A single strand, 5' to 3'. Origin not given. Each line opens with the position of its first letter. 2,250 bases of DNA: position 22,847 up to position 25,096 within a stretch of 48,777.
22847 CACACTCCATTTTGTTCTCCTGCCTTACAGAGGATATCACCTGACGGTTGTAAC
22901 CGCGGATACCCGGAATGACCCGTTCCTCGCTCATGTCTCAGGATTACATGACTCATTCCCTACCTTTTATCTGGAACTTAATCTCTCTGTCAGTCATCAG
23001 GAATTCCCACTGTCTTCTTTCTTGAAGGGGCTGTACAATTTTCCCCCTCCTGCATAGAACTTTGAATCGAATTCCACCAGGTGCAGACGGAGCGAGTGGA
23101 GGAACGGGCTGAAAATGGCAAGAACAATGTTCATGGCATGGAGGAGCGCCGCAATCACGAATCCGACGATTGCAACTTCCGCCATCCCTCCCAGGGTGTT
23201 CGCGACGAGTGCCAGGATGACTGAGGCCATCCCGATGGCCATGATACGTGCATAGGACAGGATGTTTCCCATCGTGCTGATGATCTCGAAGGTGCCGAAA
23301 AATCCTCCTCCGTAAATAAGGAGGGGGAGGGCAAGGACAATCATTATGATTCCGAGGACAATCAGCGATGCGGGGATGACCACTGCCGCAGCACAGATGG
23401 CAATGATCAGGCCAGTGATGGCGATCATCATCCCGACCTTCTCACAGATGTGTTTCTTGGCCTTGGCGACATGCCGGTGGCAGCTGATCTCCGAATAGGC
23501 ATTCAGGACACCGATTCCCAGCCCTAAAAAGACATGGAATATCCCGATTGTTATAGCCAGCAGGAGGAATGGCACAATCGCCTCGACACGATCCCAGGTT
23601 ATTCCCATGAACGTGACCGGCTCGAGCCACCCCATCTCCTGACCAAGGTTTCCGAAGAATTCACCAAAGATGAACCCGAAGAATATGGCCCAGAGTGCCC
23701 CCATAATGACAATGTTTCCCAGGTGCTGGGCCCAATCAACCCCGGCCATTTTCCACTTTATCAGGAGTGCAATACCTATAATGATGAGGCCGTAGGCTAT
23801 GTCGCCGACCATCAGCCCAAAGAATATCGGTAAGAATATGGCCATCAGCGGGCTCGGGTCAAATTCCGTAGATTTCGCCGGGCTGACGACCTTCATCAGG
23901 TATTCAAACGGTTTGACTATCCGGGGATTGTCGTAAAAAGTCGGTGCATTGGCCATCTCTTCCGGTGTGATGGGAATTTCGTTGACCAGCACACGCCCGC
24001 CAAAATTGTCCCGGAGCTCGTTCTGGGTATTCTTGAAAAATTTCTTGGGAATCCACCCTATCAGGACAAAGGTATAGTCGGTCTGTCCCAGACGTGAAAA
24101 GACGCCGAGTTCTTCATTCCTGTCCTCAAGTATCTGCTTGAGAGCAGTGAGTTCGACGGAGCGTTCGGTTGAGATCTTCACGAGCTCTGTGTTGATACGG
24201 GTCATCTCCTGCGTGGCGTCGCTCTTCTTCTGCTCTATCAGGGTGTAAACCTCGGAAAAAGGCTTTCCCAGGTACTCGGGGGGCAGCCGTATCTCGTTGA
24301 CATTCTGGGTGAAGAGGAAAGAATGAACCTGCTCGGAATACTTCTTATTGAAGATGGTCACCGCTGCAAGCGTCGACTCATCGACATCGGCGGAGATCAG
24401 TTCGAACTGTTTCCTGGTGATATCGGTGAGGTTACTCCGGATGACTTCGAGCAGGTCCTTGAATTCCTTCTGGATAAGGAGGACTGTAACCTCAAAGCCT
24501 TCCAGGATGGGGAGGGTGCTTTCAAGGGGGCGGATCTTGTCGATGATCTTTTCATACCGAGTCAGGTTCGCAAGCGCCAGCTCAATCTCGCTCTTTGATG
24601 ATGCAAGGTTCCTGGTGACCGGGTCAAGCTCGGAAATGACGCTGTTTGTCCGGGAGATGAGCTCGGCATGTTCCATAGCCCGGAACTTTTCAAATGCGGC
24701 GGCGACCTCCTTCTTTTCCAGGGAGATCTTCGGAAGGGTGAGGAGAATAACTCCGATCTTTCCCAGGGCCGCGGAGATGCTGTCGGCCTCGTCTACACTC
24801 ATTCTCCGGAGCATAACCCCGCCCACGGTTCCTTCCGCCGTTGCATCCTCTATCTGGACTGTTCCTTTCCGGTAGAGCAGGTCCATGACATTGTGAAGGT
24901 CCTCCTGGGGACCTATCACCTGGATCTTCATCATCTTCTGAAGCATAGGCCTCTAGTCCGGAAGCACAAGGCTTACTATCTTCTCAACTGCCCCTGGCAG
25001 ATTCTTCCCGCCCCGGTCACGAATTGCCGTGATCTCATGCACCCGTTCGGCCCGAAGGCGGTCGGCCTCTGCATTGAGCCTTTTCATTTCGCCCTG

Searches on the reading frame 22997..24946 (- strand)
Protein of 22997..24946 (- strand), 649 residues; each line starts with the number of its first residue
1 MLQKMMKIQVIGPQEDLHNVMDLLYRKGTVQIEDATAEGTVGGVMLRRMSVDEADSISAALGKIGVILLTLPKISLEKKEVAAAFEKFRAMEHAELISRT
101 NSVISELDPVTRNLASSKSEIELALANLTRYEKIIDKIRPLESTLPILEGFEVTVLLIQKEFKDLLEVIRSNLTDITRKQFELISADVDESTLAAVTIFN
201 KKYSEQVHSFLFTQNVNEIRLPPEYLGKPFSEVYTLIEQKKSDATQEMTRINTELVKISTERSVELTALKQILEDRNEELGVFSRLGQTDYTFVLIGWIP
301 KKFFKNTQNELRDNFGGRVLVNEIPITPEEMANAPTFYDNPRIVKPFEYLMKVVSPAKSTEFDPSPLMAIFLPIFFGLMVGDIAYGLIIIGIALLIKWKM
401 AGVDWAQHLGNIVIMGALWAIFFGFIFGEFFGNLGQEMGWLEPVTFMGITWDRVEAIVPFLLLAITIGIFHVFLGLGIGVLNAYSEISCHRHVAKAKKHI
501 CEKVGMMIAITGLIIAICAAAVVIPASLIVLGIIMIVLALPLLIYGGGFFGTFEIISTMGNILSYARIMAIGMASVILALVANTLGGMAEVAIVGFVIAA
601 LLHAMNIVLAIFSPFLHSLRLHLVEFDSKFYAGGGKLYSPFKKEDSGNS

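Call 52: search_protein_families(library=pfam, proteins=[window:22997-24946:-], max_evalue=0.00001)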
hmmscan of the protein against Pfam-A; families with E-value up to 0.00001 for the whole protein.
window:22997-24946:- (649 aa): 1 family
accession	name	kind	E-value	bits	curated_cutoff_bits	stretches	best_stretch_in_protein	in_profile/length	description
PF01496.24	V_ATPase_I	-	2.7e-21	75.7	30.7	2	226-432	251-458/815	V-type ATPase 116kDa subunit family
